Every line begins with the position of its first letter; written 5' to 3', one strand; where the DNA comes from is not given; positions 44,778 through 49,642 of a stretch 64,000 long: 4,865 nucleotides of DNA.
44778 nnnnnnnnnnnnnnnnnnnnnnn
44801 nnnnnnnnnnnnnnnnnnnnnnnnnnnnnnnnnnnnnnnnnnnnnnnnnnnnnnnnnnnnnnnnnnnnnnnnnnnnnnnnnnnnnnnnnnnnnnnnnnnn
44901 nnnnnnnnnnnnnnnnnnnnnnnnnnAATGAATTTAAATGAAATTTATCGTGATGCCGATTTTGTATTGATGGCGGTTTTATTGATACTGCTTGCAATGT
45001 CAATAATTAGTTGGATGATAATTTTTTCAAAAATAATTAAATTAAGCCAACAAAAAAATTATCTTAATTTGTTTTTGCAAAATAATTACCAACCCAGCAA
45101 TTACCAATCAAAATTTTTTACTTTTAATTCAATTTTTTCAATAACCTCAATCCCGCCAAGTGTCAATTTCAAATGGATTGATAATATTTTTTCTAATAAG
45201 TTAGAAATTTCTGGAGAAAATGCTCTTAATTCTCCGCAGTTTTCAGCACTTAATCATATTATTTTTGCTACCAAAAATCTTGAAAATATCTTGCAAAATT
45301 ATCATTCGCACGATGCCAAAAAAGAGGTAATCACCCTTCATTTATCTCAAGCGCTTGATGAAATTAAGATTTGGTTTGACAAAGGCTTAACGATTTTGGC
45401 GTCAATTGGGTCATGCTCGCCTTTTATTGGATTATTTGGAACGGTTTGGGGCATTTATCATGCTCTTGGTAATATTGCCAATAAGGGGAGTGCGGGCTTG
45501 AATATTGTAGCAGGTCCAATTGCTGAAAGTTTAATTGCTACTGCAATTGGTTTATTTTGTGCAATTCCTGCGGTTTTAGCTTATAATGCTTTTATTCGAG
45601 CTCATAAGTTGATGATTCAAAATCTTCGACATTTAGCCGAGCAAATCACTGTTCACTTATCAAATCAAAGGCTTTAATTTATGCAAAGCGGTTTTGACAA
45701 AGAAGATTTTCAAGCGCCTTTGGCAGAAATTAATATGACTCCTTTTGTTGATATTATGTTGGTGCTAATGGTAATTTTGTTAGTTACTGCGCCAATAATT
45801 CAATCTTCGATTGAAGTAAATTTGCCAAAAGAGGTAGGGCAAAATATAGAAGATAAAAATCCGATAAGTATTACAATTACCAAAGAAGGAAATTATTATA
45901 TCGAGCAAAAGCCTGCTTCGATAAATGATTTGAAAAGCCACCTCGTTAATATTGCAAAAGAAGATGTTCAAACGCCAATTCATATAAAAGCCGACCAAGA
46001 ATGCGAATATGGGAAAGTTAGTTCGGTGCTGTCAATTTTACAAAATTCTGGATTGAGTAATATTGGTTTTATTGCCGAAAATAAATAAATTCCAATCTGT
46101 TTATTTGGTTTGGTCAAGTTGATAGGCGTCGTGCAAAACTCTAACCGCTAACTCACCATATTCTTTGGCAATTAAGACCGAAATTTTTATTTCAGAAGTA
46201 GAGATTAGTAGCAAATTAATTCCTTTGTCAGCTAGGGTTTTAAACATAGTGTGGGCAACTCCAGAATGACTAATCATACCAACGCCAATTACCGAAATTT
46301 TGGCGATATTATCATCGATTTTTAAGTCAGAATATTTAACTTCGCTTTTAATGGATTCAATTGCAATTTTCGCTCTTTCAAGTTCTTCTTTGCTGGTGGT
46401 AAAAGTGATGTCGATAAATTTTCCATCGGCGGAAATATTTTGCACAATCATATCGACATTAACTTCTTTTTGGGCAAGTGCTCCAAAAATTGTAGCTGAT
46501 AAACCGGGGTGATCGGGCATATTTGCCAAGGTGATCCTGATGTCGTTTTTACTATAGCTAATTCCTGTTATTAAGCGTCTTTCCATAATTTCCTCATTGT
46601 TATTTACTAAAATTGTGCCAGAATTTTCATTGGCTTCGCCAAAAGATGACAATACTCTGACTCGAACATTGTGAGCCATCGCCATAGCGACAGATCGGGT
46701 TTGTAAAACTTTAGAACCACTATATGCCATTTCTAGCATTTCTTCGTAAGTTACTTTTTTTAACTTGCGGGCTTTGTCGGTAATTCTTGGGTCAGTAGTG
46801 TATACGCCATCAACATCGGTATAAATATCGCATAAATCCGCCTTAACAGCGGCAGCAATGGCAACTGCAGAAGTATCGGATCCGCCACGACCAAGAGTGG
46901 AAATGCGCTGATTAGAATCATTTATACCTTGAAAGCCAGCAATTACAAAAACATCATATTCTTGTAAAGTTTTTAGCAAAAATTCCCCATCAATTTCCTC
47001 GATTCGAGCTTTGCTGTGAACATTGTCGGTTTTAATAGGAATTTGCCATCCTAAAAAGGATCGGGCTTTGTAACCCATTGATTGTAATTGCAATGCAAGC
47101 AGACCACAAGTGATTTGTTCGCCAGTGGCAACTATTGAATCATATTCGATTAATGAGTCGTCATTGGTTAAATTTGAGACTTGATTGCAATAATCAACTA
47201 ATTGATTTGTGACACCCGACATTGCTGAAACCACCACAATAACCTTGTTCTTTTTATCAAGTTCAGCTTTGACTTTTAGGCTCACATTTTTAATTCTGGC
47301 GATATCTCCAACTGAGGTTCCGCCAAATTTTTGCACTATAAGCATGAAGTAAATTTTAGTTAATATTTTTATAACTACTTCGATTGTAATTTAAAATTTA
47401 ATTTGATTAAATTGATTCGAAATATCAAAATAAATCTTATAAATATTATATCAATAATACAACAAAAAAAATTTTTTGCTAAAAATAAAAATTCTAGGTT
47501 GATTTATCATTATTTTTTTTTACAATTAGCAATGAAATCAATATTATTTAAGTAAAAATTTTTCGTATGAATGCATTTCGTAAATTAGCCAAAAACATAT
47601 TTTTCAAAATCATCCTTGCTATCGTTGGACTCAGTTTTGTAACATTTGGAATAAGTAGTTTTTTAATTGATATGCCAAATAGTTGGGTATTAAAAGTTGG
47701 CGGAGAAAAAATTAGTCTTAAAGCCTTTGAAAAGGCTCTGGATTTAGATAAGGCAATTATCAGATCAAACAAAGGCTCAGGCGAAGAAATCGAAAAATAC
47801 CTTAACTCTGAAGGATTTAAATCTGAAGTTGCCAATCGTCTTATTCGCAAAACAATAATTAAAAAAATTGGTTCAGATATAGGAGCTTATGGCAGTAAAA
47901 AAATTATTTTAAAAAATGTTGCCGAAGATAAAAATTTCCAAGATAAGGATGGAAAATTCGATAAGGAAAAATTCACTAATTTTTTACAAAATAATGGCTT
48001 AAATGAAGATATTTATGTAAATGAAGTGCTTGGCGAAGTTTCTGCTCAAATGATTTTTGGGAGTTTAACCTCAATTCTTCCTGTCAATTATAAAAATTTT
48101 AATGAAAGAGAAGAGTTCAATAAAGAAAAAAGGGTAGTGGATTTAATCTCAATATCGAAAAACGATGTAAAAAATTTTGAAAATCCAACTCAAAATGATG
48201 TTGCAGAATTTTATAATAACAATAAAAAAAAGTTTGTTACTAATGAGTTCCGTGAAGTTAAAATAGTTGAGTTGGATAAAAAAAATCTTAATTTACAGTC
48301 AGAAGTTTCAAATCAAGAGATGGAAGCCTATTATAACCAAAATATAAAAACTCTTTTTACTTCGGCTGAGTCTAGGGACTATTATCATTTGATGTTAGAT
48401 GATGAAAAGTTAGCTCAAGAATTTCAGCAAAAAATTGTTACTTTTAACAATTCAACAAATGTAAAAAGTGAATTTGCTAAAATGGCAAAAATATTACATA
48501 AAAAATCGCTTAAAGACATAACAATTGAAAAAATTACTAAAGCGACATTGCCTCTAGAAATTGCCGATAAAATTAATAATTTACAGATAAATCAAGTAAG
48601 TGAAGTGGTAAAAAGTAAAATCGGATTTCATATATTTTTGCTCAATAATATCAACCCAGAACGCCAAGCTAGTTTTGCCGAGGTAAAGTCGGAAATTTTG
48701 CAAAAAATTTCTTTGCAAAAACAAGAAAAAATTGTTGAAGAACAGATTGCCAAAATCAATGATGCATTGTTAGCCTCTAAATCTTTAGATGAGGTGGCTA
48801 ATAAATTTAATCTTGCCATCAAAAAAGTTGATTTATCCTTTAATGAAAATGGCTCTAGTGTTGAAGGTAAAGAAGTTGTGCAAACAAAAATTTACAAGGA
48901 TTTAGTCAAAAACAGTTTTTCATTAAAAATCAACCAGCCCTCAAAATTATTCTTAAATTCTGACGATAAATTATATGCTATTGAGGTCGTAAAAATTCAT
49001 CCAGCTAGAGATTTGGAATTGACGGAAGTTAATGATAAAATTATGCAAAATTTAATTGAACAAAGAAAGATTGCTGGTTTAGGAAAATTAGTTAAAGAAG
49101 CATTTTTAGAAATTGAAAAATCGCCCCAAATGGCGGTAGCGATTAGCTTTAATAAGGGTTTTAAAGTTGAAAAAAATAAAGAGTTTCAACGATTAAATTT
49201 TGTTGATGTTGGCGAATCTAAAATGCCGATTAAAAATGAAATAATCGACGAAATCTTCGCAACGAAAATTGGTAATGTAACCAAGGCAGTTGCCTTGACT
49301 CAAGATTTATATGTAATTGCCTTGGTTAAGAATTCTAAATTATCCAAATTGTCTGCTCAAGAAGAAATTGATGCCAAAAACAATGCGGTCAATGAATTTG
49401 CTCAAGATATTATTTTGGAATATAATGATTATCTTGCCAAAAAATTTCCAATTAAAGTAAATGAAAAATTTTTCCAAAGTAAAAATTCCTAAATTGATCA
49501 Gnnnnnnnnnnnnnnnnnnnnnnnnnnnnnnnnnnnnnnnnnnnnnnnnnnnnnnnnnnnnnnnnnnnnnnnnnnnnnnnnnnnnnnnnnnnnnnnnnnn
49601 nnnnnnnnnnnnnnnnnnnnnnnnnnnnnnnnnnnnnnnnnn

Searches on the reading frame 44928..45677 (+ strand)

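Call 23: search_protein_families(library=pfam, max_evalue=0.000001, proteins=[window:44928-45677:+])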
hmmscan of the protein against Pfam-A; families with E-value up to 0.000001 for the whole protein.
window:44928-45677:+ (249 aa): 1 family
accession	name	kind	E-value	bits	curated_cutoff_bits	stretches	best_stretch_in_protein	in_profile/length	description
PF01618.21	MotA_ExbB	-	4e-31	107.9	22.9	1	120-233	12-125/127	MotA/TolQ/ExbB proton channel family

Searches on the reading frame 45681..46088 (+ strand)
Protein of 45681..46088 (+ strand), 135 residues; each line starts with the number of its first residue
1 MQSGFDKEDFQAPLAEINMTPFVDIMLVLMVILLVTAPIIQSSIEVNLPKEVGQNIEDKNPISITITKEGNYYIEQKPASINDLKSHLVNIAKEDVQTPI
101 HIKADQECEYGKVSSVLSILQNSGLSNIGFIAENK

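Call 23: search_protein_families(library=pfam, max_evalue=0.000001, proteins=[window:45681-46088:+])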
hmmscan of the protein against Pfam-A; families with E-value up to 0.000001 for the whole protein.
window:45681-46088:+ (135 aa): 1 family
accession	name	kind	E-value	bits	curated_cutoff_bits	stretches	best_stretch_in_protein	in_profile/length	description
PF02472.21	ExbD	-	4.9e-30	104.7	25.4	1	14-132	5-125/128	Biopolymer transport protein ExbD/TolR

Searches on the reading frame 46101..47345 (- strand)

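Call 23: search_protein_families(library=pfam, max_evalue=0.000001, proteins=[window:46101-47345:-])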
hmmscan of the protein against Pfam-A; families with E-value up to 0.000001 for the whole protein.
window:46101-47345:- (414 aa): 4 families
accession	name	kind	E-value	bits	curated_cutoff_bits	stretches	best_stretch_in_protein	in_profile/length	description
PF00696.33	AA_kinase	-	2.4e-47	162.1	24.9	1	1-233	1-234/234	Amino acid kinase family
PF22468.2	ACT_9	-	2e-35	120.8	27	2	350-407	1-60/61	ACT domain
PF13840.12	ACT_7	-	1.1e-19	70.4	27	1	343-406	2-65/65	ACT domain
PF01842.31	ACT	-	1.7e-15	56.9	27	1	275-330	6-62/66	ACT domain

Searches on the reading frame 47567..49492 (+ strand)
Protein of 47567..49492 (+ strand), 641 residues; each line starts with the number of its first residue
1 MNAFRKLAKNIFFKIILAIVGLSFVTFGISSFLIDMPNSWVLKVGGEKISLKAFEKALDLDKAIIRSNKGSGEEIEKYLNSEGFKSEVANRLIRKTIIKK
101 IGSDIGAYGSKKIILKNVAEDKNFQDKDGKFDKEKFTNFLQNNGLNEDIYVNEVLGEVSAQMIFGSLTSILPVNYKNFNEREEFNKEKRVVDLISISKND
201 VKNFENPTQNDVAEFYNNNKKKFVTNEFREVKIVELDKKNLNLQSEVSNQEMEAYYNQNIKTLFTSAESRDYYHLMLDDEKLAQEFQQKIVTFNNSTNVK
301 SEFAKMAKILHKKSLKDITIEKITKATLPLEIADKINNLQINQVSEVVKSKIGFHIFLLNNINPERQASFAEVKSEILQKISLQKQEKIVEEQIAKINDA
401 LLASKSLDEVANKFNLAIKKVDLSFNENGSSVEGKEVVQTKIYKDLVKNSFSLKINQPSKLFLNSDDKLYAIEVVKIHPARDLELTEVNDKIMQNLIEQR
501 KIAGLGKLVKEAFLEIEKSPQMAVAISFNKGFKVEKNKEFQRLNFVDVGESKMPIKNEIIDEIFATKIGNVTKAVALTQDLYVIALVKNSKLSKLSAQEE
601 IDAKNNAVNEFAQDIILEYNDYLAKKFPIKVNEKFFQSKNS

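Call 23: search_protein_families(library=pfam, max_evalue=0.000001, proteins=[window:47567-49492:+])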
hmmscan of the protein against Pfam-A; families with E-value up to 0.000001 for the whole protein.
window:47567-49492:+ (641 aa): 4 families
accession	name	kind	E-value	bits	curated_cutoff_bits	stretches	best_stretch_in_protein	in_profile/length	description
PF13624.11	SurA_N_3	-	1.4e-25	90.5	27.2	1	1-161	2-159/162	SurA-like N-terminal domain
PF13145.12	Rotamase_2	-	2.9e-23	83.4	27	1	247-374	1-120/121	PPIC-type PPIASE domain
PF13623.11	SurA_N_2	-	5.5e-17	62.4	28.5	1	1-140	1-145/145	SurA-like N-terminal domain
PF00639.27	Rotamase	-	1.1e-07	33.2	21.7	1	280-360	12-96/97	PPIC-type PPIASE domain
